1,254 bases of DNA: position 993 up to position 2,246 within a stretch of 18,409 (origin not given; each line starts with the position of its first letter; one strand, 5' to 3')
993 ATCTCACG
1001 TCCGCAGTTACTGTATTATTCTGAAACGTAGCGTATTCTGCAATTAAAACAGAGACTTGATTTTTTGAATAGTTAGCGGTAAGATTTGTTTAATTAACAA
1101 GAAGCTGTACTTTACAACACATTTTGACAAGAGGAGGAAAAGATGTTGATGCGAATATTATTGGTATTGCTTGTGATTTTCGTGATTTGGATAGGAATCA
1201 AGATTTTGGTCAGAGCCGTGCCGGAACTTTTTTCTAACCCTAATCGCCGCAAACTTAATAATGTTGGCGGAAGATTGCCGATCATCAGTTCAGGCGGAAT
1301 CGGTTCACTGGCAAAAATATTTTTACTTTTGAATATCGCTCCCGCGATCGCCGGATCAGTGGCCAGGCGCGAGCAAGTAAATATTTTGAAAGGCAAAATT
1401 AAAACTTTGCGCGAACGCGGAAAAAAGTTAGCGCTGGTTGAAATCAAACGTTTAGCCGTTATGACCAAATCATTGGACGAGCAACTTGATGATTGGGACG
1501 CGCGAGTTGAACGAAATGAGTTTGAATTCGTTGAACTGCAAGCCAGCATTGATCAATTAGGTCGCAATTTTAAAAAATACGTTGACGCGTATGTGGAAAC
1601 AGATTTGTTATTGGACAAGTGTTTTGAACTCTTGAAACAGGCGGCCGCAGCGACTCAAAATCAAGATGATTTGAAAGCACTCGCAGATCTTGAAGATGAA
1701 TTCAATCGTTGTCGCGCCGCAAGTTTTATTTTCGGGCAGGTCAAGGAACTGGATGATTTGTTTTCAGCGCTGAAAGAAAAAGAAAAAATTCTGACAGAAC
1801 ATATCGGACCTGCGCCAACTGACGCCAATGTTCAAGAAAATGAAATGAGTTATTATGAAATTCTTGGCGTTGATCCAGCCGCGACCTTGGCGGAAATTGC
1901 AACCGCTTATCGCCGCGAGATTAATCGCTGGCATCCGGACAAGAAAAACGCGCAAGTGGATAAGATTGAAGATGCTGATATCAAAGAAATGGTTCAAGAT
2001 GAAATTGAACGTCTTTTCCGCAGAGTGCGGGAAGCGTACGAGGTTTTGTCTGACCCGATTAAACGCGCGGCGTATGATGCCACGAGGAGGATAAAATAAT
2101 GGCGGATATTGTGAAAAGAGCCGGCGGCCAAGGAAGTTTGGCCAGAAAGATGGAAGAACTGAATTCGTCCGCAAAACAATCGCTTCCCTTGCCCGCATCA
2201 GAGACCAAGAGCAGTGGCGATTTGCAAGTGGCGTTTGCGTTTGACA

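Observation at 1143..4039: Translationally coupled cassette: DjlA-like J-domain membrane protein, vWA/MIDAS protein, small acidic protein, LIM-zinc-finger DA1-like metallopeptidase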

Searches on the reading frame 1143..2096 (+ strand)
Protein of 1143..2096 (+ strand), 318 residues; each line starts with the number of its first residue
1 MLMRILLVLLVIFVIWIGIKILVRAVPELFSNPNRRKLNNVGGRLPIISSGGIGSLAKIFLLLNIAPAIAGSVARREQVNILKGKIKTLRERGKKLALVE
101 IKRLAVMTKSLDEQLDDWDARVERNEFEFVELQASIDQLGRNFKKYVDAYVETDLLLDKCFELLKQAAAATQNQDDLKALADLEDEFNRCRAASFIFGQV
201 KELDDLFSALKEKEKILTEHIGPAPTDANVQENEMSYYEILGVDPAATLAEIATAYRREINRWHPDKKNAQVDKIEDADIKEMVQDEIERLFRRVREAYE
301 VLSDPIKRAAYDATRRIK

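Call 3: search_protein_families(library=pfam, proteins=[window:1143-2096:+], max_evalue=1)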
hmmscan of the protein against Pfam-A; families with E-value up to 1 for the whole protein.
window:1143-2096:+ (318 aa): 7 families
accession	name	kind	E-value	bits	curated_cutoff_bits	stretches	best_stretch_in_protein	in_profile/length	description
PF00226.36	DnaJ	-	5.1e-18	65.4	27.8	1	236-312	1-63/63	DnaJ domain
PF23153.1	Aip3p_Bud6_N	-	0.011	16.4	27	1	101-154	4-53/109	Aip3p/Bud6 N-terminal domain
PF00992.25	Troponin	-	0.02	15.6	26.2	1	76-146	25-98/134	Troponin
PF08581.15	Tup_N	-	0.16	12.8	28.7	1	100-151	12-63/77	Tup N-terminal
PF05377.16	FlaC_arch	-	0.16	12.8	27.8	0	109-150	3-44/55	Flagella accessory protein C (FlaC)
PF11896.14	GlgE_dom_N_S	-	0.28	11.9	25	1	114-215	64-166/179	Alpha-1,4-glucan:maltose-1-phosphate maltosyltransferase, domain N/S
PF20781.2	TssR_C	-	0.51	11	25.7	0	201-240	98-135/141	TssR C-terminal domain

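Call 4: search_protein_families(library=ncbifam, proteins=[window:1143-2096:+], max_evalue=1)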
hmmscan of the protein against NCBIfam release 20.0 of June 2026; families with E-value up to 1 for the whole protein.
window:1143-2096:+ (318 aa): 18 families
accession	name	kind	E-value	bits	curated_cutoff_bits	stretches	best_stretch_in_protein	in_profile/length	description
TIGR02349.1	DnaJ_bact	equivalog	2.4e-15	56.8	377.2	1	236-313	1-64/354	molecular chaperone DnaJ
NF008035.0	PRK10767.1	subfamily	5.3e-13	48.8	338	1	234-313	3-68/374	molecular chaperone DnaJ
NF037946.1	terminal_TopJ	equivalog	1e-11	44.2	300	1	236-312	6-67/810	terminal organelle assembly protein TopJ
NF050028.1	CldAdptActJ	equivalog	2.3e-11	44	150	1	236-311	3-69/93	cold adaptation protein ActJcold adaptation protein ActJ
NF010885.0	PRK14292.1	equivalog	2.2e-10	40.1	585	1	235-312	2-64/371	chaperone protein DnaJ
NF007618.0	PRK10266.1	equivalog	5.9e-10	39.1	403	1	236-315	5-69/306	curved DNA-binding protein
TIGR03835.1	termin_org_DnaJ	equivalog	4.9e-09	35.1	512.25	1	236-312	3-64/871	terminal organelle assembly protein TopJ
NF010874.0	PRK14281.1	equivalog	6.6e-09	35.4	619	1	236-313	4-67/397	chaperone protein DnaJ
NF010872.0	PRK14279.1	equivalog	7.8e-09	35.1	556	1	234-317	8-77/394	molecular chaperone DnaJ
NF010892.0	PRK14299.1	equivalog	1.5e-08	34.2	392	1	236-313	5-67/291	chaperone protein DnaJ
NF010894.0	PRK14301.1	equivalog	2e-08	33.7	548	1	234-313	3-68/373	chaperone protein DnaJ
NF010871.0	PRK14278.1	equivalog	6.5e-08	31.8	502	1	236-312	4-65/378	molecular chaperone DnaJ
NF006948.0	PRK09430.1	equivalog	4.5e-06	26.4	162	1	227-271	192-236/267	co-chaperone DjlA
NF006502.0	PRK08937.3-2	equivalog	0.0035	16.9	259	1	206-303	175-262/275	adenylosuccinate lyase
NF002935.0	PRK03578.1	equivalog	0.026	15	198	1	237-311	8-75/176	Fe-S protein assembly co-chaperone HscB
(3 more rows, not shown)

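Call 7: search_protein_families(library=padloc, proteins=[window:1143-2096:+], max_evalue=0.1)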
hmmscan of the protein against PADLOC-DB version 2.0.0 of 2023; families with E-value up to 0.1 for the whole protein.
window:1143-2096:+ (318 aa): 1 family
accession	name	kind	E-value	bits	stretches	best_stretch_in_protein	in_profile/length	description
PDLC00515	JetC1|JetC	-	0.0032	13.5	1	85-269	742-921/1212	DUF3584 domain; MukB-like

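Call 8: search_protein_families(library=phrogs, proteins=[window:1143-2096:+], max_evalue=0.01)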
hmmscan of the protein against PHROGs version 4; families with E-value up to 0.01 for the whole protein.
window:1143-2096:+ (318 aa): 4 families
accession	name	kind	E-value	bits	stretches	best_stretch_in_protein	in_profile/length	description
phrog_14336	-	unknown function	3e-14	54.1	1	233-315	2-69/363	-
phrog_2778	-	unknown function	4.3e-11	44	1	232-290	32-92/239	-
phrog_9210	-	unknown function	4.1e-05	24.3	1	229-279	143-196/204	-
phrog_402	-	unknown function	0.0029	18.5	0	144-188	10-54/58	-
